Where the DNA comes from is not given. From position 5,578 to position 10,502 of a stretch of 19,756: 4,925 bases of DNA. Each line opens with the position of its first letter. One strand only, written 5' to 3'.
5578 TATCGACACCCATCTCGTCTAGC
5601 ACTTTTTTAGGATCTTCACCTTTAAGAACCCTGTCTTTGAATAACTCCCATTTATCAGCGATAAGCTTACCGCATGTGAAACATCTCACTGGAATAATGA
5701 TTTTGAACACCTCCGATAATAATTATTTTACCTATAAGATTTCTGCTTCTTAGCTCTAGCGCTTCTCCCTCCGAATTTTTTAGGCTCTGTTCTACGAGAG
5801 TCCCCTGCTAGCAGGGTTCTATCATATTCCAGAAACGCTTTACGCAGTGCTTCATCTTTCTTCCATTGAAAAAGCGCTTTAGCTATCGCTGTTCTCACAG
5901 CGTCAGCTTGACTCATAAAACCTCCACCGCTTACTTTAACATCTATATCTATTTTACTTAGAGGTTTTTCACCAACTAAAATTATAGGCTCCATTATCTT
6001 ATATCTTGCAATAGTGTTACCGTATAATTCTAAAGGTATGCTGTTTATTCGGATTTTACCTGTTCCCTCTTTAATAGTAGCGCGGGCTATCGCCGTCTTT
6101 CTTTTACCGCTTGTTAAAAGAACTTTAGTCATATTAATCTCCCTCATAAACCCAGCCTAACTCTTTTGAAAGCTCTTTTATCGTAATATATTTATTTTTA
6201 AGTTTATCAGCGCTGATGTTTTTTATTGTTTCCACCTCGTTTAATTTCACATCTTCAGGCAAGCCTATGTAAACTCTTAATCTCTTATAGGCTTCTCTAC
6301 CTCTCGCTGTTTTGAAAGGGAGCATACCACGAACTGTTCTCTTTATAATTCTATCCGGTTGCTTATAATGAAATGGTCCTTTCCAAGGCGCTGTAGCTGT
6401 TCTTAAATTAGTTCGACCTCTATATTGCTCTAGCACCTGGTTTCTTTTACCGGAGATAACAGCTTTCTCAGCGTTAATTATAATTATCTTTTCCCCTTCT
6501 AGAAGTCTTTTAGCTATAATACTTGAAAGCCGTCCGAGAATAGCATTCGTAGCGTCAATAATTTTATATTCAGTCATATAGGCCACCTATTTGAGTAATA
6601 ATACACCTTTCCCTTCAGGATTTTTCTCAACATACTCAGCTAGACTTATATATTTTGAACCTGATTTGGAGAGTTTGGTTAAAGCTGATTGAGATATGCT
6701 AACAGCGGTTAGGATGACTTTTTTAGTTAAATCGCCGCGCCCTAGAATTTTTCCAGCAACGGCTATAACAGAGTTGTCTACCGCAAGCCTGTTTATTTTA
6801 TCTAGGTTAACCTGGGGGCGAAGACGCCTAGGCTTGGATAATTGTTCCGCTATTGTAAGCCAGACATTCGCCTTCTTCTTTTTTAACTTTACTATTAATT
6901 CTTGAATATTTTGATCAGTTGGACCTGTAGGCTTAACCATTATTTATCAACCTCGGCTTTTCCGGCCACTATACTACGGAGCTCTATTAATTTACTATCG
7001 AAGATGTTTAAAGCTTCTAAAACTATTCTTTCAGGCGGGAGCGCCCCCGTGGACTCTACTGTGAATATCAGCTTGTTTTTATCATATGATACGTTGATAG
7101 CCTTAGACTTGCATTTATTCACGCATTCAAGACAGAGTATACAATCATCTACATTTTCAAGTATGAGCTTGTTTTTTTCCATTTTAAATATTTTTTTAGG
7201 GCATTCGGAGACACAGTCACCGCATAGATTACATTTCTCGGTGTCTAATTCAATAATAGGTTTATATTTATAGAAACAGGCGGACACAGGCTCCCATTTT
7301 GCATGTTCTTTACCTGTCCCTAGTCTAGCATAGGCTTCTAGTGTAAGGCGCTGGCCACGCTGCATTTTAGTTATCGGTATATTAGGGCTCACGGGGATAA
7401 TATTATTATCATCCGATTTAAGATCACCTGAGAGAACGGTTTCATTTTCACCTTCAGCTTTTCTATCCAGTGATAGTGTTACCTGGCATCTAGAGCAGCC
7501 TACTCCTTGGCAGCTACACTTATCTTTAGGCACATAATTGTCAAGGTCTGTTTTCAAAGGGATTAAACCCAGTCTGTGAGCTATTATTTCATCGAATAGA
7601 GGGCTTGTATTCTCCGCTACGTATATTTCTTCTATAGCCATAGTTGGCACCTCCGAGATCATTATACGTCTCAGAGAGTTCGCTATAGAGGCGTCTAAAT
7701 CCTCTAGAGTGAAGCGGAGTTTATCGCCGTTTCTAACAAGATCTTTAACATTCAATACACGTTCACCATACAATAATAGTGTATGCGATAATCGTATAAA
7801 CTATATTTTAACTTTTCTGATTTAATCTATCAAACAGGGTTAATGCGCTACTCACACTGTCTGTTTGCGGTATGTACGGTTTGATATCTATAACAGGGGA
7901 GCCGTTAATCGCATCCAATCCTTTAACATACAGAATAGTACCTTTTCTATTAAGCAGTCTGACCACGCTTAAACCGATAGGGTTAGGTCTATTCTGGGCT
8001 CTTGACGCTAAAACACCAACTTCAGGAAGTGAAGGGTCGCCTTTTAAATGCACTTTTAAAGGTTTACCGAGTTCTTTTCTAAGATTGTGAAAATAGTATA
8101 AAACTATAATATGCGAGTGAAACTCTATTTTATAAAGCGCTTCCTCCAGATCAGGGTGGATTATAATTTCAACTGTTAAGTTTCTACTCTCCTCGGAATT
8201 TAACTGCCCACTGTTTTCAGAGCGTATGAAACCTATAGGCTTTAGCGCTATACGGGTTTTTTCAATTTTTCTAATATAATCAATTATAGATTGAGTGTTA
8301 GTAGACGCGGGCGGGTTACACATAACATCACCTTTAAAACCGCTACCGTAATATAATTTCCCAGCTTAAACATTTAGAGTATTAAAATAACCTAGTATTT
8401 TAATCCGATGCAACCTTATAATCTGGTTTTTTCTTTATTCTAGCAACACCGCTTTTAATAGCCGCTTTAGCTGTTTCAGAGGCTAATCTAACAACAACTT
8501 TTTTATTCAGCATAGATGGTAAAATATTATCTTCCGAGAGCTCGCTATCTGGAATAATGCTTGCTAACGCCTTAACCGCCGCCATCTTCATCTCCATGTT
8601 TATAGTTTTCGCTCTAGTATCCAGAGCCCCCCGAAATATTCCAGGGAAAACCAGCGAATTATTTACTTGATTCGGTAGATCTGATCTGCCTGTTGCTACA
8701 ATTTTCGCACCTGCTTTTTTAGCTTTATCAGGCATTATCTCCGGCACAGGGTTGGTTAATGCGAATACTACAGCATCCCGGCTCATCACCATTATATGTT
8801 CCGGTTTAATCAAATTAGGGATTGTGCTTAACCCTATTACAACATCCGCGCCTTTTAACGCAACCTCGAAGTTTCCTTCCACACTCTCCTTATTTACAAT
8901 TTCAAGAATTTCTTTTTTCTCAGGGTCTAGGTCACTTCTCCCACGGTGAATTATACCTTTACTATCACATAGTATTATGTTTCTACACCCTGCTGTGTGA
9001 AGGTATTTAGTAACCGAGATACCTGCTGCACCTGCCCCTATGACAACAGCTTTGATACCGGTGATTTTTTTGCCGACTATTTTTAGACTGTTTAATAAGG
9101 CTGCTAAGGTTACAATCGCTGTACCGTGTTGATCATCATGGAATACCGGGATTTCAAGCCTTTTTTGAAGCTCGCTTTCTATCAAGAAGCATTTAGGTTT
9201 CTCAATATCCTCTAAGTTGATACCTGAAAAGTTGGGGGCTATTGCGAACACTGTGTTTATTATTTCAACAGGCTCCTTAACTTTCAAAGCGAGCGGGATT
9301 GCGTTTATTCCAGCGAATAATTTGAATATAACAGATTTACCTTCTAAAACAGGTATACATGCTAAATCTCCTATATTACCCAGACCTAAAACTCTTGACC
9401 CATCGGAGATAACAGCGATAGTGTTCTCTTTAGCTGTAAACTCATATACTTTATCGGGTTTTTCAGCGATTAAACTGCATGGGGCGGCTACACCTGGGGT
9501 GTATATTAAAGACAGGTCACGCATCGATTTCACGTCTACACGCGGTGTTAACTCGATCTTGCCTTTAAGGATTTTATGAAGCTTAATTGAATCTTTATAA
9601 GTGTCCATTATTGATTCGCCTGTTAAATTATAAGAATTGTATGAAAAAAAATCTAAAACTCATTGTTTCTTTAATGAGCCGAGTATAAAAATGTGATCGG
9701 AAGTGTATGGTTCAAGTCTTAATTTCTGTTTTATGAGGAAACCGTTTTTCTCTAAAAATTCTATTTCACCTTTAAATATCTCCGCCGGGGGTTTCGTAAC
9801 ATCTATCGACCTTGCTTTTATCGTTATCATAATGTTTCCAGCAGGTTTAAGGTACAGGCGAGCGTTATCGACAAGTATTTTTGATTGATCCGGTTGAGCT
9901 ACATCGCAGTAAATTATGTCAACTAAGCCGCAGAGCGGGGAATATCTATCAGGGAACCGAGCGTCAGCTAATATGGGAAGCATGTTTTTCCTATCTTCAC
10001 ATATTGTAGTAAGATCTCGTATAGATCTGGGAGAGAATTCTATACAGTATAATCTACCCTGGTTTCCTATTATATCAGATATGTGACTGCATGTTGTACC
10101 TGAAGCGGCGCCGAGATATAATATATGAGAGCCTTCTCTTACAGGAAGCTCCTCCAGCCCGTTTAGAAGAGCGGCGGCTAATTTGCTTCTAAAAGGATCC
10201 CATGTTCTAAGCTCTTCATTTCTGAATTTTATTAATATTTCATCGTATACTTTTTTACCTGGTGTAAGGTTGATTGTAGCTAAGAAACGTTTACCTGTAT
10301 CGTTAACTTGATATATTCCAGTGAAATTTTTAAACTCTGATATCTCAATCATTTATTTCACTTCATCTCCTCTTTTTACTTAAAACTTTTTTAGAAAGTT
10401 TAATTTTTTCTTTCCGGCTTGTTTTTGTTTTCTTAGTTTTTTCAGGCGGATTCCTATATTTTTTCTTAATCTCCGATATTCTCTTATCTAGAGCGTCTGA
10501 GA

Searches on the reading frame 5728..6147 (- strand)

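Call 5: search_protein_families(library=pfam, proteins=[window:5728-6147:-], max_evalue=0.001)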
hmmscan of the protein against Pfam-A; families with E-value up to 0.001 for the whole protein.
window:5728-6147:- (139 aa): 1 family
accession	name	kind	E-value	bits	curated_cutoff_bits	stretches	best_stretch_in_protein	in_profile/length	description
PF00380.25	Ribosomal_S9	-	4.8e-40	137.2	22.5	1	14-139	1-121/121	Ribosomal protein S9/S16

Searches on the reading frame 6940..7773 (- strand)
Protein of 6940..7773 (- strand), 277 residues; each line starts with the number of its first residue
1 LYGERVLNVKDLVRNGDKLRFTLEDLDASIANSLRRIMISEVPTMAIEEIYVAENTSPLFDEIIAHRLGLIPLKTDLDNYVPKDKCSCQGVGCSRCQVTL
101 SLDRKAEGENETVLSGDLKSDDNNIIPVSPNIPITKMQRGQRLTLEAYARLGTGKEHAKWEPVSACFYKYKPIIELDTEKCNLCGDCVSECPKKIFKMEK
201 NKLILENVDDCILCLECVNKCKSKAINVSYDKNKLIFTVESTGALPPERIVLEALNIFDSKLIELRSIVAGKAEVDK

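Call 5: search_protein_families(library=pfam, proteins=[window:6940-7773:-], max_evalue=0.001)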
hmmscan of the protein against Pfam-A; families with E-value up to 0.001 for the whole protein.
window:6940-7773:- (277 aa): 10 families
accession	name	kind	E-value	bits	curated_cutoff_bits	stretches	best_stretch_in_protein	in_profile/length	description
PF01193.29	RNA_pol_L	-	2.4e-22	78.9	24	1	20-262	1-74/74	RNA polymerase Rpb3/Rpb11 dimerisation domain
PF01000.31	RNA_pol_A_bac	-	5.9e-18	65.6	33.9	1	56-159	5-101/119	RNA polymerase Rpb3/RpoA insert domain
PF13237.11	Fer4_10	-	1.1e-07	32.1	25.5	1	174-221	2-52/53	4Fe-4S dicluster domain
PF13187.11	Fer4_9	-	1.7e-07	31.6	27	1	180-226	1-52/52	4Fe-4S dicluster domain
PF00037.32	Fer4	-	7.2e-07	29.2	21.1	1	175-194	2-21/24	4Fe-4S binding domain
PF12837.12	Fer4_6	-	9e-05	22.7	25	1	174-192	2-20/24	4Fe-4S binding domain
PF12797.12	Fer4_2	-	0.0001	22.5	24.5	1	173-192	2-21/22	4Fe-4S binding domain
PF13484.11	Fer4_16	-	0.00019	22.6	30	0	180-199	1-20/66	4Fe-4S double cluster binding domain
PF12838.12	Fer4_7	-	0.0002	22.2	27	0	171-195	28-52/52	4Fe-4S dicluster domain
PF13183.11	Fer4_8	-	0.00034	21.5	27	0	177-195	50-68/68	4Fe-4S dicluster domain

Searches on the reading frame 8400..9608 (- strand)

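Call 5: search_protein_families(library=pfam, proteins=[window:8400-9608:-], max_evalue=0.001)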
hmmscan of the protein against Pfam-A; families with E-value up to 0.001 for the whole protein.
window:8400-9608:- (402 aa): 3 families
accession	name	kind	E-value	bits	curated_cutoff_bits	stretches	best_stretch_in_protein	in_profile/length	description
PF00390.24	malic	-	8.1e-26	91.4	23.1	1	19-111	5-118/182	Malic enzyme, N-terminal domain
PF03949.21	Malic_M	-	5e-25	88.7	23.5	1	162-383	3-257/258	Malic enzyme, NAD binding domain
PF00899.27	ThiF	-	0.00026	20.7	28.1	1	180-216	16-52/238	ThiF family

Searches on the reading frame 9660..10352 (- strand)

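Call 5: search_protein_families(library=pfam, proteins=[window:9660-10352:-], max_evalue=0.001)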
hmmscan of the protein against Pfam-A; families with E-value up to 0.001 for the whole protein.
window:9660-10352:- (230 aa): 1 family
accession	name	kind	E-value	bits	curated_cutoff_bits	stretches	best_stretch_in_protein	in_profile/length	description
PF01269.23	Fibrillarin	-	2.7e-91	305.2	27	1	7-228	4-226/227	Fibrillarin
